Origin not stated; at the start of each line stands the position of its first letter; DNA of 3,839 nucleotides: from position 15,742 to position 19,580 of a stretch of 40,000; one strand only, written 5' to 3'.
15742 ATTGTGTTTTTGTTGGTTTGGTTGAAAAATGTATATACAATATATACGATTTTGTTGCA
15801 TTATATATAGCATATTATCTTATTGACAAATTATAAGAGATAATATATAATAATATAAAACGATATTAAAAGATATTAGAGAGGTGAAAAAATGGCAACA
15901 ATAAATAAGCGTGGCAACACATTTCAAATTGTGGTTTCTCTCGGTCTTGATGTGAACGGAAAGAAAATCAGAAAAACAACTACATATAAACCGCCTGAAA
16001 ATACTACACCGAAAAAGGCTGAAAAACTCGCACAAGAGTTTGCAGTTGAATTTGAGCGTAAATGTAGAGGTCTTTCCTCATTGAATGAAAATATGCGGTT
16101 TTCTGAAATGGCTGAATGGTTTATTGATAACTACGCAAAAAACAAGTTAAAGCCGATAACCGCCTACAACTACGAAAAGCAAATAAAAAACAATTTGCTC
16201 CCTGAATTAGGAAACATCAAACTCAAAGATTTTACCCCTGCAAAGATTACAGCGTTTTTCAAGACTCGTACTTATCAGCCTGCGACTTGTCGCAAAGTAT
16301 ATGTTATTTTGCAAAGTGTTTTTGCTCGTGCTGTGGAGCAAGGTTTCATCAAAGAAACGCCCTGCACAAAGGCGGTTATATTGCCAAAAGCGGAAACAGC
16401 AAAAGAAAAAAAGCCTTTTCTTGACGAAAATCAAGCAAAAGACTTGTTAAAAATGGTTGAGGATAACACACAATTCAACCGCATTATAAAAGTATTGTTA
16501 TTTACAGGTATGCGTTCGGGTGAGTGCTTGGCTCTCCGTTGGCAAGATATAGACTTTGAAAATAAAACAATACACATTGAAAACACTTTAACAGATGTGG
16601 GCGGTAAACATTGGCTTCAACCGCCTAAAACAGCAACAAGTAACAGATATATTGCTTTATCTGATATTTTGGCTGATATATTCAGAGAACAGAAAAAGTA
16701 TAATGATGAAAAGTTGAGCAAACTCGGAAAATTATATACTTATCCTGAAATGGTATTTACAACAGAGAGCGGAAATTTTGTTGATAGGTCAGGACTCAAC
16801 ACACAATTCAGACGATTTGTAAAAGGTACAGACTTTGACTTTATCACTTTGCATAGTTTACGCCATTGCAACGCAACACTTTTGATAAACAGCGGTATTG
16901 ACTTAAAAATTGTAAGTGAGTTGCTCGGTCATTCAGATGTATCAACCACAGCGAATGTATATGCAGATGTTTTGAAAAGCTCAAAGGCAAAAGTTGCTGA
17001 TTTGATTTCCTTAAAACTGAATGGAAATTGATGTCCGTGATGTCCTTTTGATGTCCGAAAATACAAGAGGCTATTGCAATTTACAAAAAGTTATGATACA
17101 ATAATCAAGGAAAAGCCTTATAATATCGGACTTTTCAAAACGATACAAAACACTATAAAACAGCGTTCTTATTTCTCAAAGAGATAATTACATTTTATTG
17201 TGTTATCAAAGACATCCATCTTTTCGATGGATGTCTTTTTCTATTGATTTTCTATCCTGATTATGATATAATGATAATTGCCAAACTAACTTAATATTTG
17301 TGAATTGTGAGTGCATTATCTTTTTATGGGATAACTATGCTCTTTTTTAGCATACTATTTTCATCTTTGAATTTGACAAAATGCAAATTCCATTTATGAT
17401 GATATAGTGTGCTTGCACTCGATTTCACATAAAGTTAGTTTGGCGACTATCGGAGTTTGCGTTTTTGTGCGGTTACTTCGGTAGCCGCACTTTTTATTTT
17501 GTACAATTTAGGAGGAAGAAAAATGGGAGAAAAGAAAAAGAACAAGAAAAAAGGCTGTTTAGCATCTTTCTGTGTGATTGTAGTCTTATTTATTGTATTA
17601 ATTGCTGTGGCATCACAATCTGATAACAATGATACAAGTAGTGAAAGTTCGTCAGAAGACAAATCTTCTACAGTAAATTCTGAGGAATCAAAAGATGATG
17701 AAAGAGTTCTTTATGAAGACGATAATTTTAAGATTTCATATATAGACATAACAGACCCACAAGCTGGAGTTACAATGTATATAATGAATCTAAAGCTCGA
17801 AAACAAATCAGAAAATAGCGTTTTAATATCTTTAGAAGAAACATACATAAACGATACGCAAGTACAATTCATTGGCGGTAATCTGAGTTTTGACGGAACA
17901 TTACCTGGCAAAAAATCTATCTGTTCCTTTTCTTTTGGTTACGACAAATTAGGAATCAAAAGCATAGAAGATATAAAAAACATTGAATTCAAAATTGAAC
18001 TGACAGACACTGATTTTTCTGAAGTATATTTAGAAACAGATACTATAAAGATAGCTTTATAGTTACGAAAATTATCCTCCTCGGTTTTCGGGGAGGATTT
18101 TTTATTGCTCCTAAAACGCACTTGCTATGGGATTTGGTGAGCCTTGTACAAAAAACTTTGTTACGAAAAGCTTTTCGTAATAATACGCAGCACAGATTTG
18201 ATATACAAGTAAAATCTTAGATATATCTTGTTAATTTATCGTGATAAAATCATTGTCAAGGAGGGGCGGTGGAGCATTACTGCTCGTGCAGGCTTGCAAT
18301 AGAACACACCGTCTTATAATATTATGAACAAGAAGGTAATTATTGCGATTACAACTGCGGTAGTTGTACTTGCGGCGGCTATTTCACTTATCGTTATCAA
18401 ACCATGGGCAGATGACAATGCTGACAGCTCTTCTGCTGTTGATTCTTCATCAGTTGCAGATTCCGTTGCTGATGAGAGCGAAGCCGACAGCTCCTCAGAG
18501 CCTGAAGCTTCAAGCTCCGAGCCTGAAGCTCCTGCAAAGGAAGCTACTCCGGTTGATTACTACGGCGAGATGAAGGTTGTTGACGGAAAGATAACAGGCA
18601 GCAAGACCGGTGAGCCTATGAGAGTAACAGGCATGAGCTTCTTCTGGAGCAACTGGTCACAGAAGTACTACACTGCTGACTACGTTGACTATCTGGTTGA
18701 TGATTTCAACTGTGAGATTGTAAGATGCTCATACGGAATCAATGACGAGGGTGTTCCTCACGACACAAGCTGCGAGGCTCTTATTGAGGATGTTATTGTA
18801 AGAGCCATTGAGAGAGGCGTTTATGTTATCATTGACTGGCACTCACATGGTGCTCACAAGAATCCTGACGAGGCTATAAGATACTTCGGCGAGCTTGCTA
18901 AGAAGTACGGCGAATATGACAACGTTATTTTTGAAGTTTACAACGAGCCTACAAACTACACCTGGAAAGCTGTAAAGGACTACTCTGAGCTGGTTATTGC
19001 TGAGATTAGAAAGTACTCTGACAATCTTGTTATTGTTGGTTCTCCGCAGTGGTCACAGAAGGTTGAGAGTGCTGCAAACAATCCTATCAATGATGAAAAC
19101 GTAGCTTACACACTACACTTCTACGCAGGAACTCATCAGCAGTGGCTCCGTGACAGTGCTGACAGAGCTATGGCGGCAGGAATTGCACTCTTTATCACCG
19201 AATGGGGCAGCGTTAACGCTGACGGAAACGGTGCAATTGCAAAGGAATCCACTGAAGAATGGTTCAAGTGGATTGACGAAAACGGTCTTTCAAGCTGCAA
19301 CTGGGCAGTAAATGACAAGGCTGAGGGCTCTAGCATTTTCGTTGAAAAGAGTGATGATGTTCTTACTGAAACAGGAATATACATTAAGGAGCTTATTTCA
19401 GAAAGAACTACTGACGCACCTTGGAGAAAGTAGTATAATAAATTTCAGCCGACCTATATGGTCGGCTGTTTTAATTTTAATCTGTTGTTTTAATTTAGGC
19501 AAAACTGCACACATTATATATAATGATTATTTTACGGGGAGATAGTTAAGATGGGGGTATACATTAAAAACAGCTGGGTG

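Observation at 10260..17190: ~6.9-kb integrase/primase island inserted in the 3' end of rpsI: helper-dependent satellite (PICI-like) or mobilizable-island candidate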

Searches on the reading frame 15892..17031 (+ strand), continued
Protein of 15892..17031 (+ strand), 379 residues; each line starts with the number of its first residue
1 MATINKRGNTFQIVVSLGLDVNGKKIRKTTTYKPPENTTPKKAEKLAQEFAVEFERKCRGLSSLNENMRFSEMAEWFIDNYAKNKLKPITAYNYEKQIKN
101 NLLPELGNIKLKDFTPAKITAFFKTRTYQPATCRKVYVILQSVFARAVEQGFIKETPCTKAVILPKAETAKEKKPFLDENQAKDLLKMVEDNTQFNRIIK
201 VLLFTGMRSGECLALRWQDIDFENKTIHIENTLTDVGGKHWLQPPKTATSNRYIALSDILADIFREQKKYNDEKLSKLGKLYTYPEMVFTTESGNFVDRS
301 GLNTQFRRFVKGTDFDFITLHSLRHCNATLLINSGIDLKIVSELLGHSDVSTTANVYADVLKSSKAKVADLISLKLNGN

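Call 30: find_related_loci(query=window:15892-17028:+, collection=genome_contigs, flank=9000)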
Query window:15892-17028:+ (379 aa) in genome_contigs; peptide patterns used: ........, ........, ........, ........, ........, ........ (x = any residue, [..] = any of these).
310 stretches matched a pattern; 211 encode a relative of the query (tblastn E <= 1e-3); the best 80 are kept; 78 distinct loci.
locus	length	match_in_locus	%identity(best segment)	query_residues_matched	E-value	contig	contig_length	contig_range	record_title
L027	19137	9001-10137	100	1-379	0e+0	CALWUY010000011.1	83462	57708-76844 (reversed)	MAG: uncultured Clostridia bacterium isolate E0_DP__bin66 genome assembly, contig: E0_DP__k127_3182693, whole genome sho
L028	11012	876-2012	100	1-379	0e+0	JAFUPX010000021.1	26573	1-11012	MAG: Clostridia bacterium isolate RGIG4718 Roe_deer_Rectum.Co__c871991, whole genome shotgun sequence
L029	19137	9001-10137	100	1-379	0e+0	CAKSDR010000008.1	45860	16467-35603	MAG: uncultured Eubacteriales bacterium isolate REFINED_METABAT215_TOP10_CONTIGS_1500_ASSEMBLY_K77_MERGED__Hadza_MoBio_h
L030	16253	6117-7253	100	1-379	0e+0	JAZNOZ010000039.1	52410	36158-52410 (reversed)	MAG: Acutalibacteraceae bacterium isolate T1900044837_TS20190303.MAGScoT_cleanbin_000004 SGB_2925_k141_2050190, whole ge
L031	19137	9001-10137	100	1-379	0e+0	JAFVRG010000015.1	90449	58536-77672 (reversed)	MAG: Clostridia bacterium isolate RGIG5322 Sheep_Colon-2__c638442, whole genome shotgun sequence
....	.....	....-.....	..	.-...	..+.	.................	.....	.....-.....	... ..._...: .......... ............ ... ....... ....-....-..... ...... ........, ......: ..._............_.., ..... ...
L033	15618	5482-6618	99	1-379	0e+0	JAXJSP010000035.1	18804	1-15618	MAG: Acutalibacteraceae bacterium isolate DOME_MAG_3957 3957_C0303_k141_509179, whole genome shotgun sequence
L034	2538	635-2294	95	1-379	0e+0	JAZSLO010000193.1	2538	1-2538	MAG: Eubacteriales bacterium isolate T1900044557_TS20190023.MAGScoT_cleanbin_000082 SGB_320_k141_138794, whole genome sh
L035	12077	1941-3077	95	1-379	0e+0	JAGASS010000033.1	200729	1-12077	MAG: Clostridia bacterium isolate RGIG8739 Water_deer_Colon-4__c183445, whole genome shotgun sequence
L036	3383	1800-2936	94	1-379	0e+0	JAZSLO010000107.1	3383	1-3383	MAG: Eubacteriales bacterium isolate T1900044557_TS20190023.MAGScoT_cleanbin_000082 SGB_320_k141_1680120, whole genome s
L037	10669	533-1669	93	1-379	0e+0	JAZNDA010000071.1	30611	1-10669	MAG: Eubacteriales bacterium isolate T1900044729_TS20190195.MAGScoT_cleanbin_000027 SGB_1991_k141_674783, whole genome s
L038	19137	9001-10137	93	1-379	0e+0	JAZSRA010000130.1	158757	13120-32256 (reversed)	MAG: Eubacteriales bacterium isolate T1900044540_TS20190006.MAGScoT_cleanbin_000027 SGB_58_k141_2579501, whole genome sh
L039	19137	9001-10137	93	1-379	0e+0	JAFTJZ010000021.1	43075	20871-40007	MAG: Clostridia bacterium isolate RGIG3888 Roe_deer_Cecum-2__c1652, whole genome shotgun sequence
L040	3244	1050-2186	93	1-379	0e+0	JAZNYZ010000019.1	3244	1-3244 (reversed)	MAG: Acutalibacteraceae bacterium isolate T1900044773_TS20190239.MAGScoT_cleanbin_000011 SGB_2458_k141_1047456, whole ge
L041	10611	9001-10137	93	1-379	0e+0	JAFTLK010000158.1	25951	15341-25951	MAG: Clostridia bacterium isolate RGIG3925 Roe_deer_Cecum-3__c221591, whole genome shotgun sequence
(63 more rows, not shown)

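Call 105: search_protein_families(library=pfam, proteins=[L015:1-1224:+, L015:1243-1656:+, L015:1788-2864:+, L015:2879-3499:+, L015:10092-10739:-, L015:10818-11195:-], max_evalue=0.001)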
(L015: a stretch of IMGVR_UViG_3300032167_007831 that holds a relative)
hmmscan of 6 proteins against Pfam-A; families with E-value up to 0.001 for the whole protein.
L015:1-1224:+ (407 aa): 0 families

L015:1243-1656:+ (137 aa): 0 families

L015:1788-2864:+ (358 aa): 1 family
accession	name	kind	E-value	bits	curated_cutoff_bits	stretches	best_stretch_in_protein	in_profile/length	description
PF03235.19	GmrSD_N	-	3.3e-22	80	33.2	1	25-165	9-198/199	GmrSD restriction endonuclease, N-terminal domain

L015:2879-3499:+ (206 aa): 0 families

L015:10092-10739:- (216 aa): 2 families
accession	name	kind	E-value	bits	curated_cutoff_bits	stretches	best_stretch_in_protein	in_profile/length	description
PF14681.12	UPRTase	-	3.9e-73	245.8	27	1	15-215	2-206/206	Uracil phosphoribosyltransferase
PF00156.33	Pribosyltran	-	1.9e-10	40.7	26.3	1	77-177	29-133/158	Phosphoribosyl transferase domain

L015:10818-11195:- (126 aa): 5 families
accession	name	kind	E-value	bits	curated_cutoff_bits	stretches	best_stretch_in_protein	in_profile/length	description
PF01381.28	HTH_3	-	5.2e-12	46.1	23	1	5-58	1-53/55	Helix-turn-helix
PF13560.12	HTH_31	-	2.1e-07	31.6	27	1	6-57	7-58/64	Helix-turn-helix domain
PF13443.12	HTH_26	-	4.7e-07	30.4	22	1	7-64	4-61/63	Cro/C1-type HTH DNA-binding domain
PF12844.13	HTH_19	-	0.00011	22.5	30.2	1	9-58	8-56/64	Helix-turn-helix domain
PF04545.22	Sigma70_r4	-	0.00052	19.9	24.1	1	11-42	18-49/50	Sigma-70, region 4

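Call 123: search_dna_similar(query=window:15892-17028:+, collection=phages, mode=protein, max_evalue=1e-20, max_rows=15)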
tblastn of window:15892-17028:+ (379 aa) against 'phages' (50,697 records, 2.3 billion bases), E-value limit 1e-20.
Records with a match: 659; places in all: 661; records where one place covers at least 80% of the query: 554.
Best place of each record, by identity: <60% 659.
By first word of the organism name: Streptococcus 395; Paenibacillus 68; Bacteriophage 32; Bacillus 25; Mycobacterium 25; Clostridium 19; Lactobacillus 16; Lactococcus 14; Enterococcus 12; Clostridioides 10; and 22 more.
By host as written in the record: - 49; Paenibacillus larvae 27; Paenibacillus larvae 2017 10; Paenibacillus larvae NRRL 2605 9; Paenibacillus larvae F1A 9; Mycobacterium smegmatis mc2 155 9; Mycobacterium smegmatis mc#155 8; Clostridium difficile 7; and 396 more.
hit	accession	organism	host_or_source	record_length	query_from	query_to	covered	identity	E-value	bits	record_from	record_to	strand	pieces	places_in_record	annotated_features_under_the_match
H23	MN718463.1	Clostridium phage phiCDKH01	Clostridioides difficile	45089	4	371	97%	31.7%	1e-35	144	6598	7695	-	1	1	integrase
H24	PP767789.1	Clostridioides phage phiCDKH02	Clostridioides difficile CD500-12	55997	4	371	97%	31.7%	1e-35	144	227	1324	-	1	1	site-specific integrase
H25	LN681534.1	Clostridium phage phiCD24-1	Clostridium difficile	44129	4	371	97%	31.7%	2e-35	143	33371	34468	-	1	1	Prophage lambdaba04, site-specific recombinase,phage integrase family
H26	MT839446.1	Bacteriophage sp.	human fecal samples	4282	1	377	99%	30.2%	3e-42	163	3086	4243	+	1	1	record has no annotation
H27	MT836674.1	Bacteriophage sp.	human fecal samples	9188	1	371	98%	30.5%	9e-47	176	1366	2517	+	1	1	record has no annotation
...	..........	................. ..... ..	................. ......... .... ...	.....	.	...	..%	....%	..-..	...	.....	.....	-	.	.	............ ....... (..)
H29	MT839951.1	Bacteriophage sp.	human fecal samples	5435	3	365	96%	30.3%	8e-32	132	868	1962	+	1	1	record has no annotation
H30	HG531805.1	Clostridium phage CDMH1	-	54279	2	373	98%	29.4%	2e-25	114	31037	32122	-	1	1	CDHM1_gp41: putative integrase protein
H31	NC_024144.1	Clostridium phage CDMH1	-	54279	2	373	98%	29.4%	2e-25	114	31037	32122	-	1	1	CDHM1_gp41: integrase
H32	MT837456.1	Bacteriophage sp.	human fecal samples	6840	4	373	98%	29.3%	6e-28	121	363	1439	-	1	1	record has no annotation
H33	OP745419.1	Enterococcus phage 4995_1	Enterococcus faecium 4995/20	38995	1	362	96%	29.8%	5e-28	121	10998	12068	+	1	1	tyrosine-type recombinase/integrase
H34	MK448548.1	Streptococcus satellite phage Javan574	Streptococcus suis LS1C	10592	6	376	98%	29.1%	4e-27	119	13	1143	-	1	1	integrase/recombinase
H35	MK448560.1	Streptococcus satellite phage Javan598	Streptococcus suis YS39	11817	6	368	96%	29.7%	2e-27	120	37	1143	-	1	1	integrase/recombinase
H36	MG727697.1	Paenibacillus phage Dragolir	Paenibacillus larvae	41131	2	370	97%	29.2%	5e-33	136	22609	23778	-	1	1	integrase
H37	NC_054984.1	Paenibacillus phage Dragolir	Paenibacillus larvae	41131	2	370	97%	29.2%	5e-33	136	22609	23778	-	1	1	integrase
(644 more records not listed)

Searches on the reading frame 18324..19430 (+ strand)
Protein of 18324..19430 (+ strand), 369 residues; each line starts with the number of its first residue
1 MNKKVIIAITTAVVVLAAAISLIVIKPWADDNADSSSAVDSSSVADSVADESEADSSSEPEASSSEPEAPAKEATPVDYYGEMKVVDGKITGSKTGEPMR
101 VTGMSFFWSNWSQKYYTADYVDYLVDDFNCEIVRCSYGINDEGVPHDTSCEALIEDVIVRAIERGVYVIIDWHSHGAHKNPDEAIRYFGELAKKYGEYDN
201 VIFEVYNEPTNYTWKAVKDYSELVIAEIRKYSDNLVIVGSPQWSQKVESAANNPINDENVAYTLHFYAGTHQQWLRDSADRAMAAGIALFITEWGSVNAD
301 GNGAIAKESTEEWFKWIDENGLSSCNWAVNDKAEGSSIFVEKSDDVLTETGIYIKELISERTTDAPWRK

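Call 12: find_encoding_contigs(protein=window:18324-19430:+, flank=10000, max_places=10)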
Protein window:18324-19430:+ (369 aa): no gene with exactly this product is on record in the collection.
